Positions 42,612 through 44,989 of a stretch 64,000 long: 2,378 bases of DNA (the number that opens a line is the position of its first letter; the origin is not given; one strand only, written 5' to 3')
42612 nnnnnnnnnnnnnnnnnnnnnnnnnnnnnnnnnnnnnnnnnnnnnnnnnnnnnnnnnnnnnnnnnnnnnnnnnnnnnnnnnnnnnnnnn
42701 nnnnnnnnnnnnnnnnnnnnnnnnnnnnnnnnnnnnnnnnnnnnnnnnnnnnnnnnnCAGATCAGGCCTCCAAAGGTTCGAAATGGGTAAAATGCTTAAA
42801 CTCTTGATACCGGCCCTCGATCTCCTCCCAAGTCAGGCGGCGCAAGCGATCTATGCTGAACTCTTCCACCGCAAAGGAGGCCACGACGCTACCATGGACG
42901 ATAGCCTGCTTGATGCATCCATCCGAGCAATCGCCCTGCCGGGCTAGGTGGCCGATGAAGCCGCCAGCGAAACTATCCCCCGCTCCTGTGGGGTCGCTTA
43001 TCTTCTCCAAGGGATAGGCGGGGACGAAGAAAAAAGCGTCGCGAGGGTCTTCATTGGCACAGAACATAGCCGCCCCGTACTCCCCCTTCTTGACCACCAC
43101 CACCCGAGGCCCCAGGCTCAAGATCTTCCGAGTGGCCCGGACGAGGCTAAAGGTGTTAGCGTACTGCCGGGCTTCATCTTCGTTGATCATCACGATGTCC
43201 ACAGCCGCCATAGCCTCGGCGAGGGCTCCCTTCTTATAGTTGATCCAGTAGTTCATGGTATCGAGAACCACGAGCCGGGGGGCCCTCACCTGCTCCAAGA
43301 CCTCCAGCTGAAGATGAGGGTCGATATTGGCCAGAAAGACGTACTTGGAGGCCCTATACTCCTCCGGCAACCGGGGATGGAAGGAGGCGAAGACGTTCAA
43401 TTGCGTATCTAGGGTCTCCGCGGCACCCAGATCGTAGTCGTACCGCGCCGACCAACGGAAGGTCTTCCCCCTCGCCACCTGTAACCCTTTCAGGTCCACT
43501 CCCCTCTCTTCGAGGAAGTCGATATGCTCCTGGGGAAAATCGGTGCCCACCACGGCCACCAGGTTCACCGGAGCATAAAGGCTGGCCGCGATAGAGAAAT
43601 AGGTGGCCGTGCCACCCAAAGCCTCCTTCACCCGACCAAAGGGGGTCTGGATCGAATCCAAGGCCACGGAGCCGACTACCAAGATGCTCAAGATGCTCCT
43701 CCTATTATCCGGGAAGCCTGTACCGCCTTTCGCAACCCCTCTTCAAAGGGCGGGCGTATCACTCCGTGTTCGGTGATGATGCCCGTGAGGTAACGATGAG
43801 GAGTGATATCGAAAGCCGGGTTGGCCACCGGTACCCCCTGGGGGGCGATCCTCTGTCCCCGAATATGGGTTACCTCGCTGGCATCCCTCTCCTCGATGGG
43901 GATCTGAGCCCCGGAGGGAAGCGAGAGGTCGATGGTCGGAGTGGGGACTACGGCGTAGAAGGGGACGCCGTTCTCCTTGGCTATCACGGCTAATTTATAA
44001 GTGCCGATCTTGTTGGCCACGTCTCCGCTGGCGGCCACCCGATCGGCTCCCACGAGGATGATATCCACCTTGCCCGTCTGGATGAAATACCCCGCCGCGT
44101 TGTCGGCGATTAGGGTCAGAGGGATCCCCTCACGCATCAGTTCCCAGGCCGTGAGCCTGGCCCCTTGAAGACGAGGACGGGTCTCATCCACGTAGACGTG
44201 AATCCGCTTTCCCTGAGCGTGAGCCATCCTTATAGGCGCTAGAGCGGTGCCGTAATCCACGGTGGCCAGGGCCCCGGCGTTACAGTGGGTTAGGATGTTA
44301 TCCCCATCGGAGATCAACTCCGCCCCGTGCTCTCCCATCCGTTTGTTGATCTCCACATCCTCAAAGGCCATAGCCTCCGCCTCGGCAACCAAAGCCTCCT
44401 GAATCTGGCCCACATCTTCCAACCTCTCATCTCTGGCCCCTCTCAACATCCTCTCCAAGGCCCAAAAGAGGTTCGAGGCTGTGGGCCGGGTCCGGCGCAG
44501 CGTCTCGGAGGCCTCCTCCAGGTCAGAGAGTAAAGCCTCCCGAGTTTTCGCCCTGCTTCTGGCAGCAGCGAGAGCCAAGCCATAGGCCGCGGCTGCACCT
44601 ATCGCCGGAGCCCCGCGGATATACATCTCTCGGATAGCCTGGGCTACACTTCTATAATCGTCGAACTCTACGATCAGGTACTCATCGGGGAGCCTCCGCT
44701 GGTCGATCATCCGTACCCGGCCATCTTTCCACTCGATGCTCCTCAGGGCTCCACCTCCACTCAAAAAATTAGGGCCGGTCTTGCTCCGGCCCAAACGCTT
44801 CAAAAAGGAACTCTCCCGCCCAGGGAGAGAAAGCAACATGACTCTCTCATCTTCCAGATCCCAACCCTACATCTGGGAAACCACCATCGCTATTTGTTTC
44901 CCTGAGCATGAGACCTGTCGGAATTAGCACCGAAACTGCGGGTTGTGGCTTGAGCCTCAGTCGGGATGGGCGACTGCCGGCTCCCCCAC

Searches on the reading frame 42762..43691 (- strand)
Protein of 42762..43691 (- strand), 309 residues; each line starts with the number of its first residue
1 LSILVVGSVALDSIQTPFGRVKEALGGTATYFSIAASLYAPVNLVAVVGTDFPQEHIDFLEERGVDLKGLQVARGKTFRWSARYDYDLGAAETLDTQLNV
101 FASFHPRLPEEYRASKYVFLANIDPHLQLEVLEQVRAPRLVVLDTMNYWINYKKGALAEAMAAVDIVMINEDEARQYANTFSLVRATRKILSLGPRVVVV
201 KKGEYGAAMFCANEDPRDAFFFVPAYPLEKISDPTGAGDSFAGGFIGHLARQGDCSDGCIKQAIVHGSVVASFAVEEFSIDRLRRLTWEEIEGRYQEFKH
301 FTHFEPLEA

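Call 62: search_protein_families(library=pfam, proteins=[window:42762-43691:-], max_evalue=0.0001)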
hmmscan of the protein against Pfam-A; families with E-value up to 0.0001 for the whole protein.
window:42762-43691:- (309 aa): 1 family
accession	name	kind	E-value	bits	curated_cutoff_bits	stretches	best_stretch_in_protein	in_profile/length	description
PF00294.29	PfkB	-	3.9e-24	86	25.8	1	20-277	30-292/302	pfkB family carbohydrate kinase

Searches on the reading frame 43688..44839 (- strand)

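Call 62: search_protein_families(library=pfam, proteins=[window:43688-44839:-], max_evalue=0.0001)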
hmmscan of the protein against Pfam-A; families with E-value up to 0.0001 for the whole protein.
window:43688-44839:- (383 aa): 1 family
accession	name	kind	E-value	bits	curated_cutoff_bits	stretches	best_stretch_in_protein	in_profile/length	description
PF01008.23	IF-2B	-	1.3e-94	317.1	22.4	1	74-363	2-280/280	Initiation factor 2 subunit family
